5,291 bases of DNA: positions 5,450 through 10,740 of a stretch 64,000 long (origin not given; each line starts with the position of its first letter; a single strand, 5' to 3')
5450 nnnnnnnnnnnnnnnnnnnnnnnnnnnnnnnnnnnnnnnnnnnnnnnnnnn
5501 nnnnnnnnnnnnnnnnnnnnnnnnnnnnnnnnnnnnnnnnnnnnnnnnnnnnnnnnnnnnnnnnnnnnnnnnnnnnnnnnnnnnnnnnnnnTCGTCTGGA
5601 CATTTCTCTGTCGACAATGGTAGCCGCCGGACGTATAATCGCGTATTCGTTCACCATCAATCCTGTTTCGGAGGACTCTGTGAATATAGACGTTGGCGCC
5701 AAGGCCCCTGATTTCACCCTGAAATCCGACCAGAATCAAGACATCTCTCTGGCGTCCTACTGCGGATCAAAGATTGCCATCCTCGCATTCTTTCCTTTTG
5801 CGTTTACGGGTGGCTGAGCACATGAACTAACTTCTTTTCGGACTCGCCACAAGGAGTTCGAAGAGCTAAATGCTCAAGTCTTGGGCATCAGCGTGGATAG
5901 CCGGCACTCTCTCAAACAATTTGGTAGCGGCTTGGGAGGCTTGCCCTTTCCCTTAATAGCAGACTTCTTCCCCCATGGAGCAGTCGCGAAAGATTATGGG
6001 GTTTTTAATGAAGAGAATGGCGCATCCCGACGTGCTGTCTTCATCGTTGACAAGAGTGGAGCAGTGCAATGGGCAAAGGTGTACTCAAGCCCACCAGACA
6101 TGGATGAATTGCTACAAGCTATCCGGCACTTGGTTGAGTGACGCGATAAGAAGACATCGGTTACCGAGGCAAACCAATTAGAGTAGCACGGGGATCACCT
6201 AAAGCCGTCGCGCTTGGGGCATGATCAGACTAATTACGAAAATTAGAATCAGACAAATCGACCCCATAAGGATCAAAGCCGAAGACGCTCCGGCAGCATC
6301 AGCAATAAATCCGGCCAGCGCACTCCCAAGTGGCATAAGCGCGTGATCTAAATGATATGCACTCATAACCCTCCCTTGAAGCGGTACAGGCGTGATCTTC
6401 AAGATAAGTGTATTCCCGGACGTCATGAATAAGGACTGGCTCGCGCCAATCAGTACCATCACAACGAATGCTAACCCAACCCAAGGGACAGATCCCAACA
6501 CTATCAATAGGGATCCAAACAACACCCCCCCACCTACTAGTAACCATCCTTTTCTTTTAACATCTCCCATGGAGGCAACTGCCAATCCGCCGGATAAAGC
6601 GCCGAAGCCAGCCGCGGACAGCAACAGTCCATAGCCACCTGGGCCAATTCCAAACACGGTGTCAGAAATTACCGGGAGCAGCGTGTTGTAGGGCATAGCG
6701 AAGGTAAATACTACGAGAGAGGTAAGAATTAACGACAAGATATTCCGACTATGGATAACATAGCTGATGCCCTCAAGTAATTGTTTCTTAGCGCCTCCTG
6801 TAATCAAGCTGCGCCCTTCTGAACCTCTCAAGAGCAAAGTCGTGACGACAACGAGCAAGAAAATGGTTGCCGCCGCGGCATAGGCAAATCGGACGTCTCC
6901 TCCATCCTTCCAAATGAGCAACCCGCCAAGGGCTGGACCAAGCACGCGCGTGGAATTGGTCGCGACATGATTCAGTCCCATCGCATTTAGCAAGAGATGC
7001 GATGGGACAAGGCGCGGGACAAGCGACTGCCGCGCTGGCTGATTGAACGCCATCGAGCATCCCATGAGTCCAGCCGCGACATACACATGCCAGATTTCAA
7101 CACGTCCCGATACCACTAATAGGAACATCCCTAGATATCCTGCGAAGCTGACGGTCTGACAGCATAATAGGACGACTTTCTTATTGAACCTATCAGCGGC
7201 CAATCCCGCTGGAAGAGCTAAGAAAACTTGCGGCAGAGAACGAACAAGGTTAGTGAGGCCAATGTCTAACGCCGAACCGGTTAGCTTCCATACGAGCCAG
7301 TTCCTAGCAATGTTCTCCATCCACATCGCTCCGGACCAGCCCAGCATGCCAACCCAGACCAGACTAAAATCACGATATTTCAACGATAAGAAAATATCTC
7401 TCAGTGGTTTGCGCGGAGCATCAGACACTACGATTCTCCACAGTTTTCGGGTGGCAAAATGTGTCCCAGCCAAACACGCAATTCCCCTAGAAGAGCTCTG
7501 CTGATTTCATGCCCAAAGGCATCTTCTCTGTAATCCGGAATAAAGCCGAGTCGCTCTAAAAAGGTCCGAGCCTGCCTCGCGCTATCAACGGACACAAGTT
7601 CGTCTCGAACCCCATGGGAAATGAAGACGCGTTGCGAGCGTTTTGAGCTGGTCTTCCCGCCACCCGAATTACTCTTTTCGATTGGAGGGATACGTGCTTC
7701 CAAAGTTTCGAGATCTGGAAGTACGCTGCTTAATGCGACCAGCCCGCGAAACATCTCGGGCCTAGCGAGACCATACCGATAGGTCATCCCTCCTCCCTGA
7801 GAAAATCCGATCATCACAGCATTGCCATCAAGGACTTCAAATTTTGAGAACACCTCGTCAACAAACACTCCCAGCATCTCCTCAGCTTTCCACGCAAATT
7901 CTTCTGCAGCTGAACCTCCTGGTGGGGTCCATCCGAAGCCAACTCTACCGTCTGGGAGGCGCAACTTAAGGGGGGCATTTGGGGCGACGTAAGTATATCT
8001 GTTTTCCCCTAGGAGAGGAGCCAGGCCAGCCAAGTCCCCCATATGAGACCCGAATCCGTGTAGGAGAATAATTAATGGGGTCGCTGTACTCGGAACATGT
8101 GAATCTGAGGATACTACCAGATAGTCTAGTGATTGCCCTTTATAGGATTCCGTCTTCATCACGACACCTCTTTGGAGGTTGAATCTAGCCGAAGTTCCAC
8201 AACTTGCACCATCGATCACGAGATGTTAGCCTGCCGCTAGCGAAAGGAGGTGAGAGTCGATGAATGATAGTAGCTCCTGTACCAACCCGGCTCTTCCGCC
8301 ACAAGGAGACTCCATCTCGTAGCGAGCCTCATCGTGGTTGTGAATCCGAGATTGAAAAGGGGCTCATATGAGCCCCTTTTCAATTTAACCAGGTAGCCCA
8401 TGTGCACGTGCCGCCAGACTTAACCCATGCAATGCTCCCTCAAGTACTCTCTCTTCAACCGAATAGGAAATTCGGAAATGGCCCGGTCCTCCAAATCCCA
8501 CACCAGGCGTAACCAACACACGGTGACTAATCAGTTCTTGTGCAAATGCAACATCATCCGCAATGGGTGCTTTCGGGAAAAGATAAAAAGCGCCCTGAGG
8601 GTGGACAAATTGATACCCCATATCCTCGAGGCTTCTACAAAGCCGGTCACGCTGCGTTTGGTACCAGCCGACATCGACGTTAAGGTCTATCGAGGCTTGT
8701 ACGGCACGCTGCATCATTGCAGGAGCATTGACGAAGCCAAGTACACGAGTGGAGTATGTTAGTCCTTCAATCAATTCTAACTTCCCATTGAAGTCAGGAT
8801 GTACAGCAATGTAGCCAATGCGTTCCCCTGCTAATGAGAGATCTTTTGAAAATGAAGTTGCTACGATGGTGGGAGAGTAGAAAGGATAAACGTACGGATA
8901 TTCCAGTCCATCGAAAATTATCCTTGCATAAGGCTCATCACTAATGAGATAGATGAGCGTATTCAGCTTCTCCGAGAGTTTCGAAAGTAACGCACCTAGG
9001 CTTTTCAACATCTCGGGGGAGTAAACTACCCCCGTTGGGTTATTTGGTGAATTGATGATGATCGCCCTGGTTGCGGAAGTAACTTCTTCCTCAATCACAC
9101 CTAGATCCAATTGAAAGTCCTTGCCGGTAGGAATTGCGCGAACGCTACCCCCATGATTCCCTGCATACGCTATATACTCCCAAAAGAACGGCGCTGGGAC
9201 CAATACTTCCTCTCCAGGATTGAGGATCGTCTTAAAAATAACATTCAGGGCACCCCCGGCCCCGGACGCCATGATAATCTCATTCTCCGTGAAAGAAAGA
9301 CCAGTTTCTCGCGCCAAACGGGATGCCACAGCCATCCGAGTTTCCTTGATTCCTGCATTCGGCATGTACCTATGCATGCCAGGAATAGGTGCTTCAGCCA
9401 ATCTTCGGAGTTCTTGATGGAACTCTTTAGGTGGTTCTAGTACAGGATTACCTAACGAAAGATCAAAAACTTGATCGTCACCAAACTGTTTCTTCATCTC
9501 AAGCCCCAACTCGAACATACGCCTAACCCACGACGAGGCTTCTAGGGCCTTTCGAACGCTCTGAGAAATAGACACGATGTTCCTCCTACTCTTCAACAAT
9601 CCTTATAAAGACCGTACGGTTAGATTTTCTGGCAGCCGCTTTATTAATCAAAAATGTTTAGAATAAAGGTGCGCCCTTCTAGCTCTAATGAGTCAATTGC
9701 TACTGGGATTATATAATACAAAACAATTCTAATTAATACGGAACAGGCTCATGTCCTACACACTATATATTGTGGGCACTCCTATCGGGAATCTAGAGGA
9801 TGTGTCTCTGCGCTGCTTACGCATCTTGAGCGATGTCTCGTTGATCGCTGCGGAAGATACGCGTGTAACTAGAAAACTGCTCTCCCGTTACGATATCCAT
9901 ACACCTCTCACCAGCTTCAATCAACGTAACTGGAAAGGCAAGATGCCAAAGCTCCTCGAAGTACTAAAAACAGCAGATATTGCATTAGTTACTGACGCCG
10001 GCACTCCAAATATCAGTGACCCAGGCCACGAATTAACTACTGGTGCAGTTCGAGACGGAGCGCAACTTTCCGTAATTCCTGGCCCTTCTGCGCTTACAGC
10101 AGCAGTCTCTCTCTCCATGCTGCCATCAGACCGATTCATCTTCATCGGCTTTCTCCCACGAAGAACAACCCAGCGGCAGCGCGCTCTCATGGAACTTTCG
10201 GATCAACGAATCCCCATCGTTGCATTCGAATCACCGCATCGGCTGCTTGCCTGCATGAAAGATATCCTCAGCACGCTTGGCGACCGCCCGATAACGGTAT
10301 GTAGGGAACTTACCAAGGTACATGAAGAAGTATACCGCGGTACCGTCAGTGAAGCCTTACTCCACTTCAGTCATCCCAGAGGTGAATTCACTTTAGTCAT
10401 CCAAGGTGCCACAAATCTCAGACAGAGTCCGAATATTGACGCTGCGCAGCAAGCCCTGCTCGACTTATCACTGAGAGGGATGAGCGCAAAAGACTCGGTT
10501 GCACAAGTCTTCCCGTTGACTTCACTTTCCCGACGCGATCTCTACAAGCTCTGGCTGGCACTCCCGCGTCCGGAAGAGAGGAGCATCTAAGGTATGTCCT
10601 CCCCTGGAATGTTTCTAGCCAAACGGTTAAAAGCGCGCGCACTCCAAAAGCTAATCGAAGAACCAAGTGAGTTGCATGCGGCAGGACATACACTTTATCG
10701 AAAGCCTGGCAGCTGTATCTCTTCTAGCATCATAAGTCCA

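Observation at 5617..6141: Peroxiredoxin with in-frame UGA exactly at the peroxidatic cysteine: probable selenoprotein split by ORF calling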

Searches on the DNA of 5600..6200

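Call 10: search_rna_families(source=window, start=5600, end=6200, threshold=evalue, max_evalue=10, show_alignments=3)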
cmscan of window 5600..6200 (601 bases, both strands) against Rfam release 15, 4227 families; matches with E-value up to 10: 0.
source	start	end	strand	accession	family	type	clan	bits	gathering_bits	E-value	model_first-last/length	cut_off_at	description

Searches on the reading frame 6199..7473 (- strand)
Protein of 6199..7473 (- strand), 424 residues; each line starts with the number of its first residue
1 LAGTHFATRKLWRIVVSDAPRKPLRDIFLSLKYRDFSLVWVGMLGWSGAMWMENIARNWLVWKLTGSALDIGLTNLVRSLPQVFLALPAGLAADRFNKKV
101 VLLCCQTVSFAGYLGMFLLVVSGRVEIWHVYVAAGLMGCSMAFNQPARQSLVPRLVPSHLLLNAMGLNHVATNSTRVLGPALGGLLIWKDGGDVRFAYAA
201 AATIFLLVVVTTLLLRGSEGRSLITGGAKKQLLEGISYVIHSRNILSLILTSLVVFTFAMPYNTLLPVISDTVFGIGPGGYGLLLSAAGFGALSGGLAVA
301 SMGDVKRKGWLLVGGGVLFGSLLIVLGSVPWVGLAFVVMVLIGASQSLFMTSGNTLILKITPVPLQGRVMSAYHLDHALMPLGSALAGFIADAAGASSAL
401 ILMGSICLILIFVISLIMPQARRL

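Call 33: search_protein_families(library=pfam, proteins=[window:6199-7473:-], max_evalue=0.00001)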
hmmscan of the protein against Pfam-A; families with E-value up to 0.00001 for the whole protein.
window:6199-7473:- (424 aa): 2 families
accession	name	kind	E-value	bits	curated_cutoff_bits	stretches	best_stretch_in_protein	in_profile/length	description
PF05977.19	MFS_3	-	1.8e-44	152.6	27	1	31-416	7-391/524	Transmembrane secretion effector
PF07690.21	MFS_1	-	7e-38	130.9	33.4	2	64-373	27-335/347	Major Facilitator Superfamily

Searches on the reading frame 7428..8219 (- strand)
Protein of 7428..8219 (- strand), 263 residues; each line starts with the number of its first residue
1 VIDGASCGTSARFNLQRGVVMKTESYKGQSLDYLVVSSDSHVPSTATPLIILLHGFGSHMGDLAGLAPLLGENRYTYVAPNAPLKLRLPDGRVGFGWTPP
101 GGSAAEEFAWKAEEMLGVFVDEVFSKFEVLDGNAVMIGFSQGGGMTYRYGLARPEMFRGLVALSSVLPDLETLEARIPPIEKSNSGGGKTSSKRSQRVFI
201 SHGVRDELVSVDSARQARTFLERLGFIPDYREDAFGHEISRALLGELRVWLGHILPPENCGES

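Call 33: search_protein_families(library=pfam, proteins=[window:7428-8219:-], max_evalue=0.00001)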
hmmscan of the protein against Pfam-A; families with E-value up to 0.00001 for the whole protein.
window:7428-8219:- (263 aa): 4 families
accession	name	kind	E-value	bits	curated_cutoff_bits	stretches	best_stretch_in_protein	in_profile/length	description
PF02230.22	Abhydrolase_2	-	2.5e-12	47.5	23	1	45-223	12-184/217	Phospholipase/Carboxylesterase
PF00561.26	Abhydrolase_1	-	4.3e-08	33.6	25.8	1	48-178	1-115/245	alpha/beta hydrolase fold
PF12697.13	Abhydrolase_6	-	1.1e-07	33.1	26.3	1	50-189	1-117/217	Alpha/beta hydrolase family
PF12146.15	Hydrolase_4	-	7e-06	25.9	27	0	48-168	5-112/239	Serine aminopeptidase, S33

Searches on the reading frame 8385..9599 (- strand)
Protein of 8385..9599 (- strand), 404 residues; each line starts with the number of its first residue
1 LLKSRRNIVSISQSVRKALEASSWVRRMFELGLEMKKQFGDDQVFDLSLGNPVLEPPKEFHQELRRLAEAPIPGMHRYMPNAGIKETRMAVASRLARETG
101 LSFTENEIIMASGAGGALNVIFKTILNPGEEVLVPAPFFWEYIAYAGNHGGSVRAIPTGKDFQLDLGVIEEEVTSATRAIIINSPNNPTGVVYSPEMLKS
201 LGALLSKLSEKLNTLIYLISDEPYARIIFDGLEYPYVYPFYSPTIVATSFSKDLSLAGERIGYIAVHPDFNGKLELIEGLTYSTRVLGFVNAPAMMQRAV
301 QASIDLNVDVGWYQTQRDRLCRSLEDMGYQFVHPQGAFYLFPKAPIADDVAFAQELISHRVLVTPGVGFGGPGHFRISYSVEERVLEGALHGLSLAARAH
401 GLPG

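Call 37: search_protein_families(library=pfam, proteins=[window:8385-9599:-], max_evalue=0.00001)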
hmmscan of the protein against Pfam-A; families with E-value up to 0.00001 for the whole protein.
window:8385-9599:- (404 aa): 1 family
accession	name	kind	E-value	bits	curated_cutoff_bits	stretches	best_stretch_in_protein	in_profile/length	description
PF00155.27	Aminotran_1_2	-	2.6e-52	178.7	19.7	1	43-391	2-359/361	Aminotransferase class I and II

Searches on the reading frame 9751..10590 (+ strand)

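Call 33: search_protein_families(library=pfam, proteins=[window:9751-10590:+], max_evalue=0.00001)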
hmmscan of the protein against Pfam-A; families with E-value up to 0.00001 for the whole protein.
window:9751-10590:+ (279 aa): 2 families
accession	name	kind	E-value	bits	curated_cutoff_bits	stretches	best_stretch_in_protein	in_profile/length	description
PF00590.25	TP_methylase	-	4e-28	99.2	27.8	1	4-202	1-211/212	Tetrapyrrole (Corrin/Porphyrin) Methylases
PF23016.2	RsmI_C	-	2.8e-06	27.5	27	1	229-271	3-45/46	RsmI C-terminal HTH domain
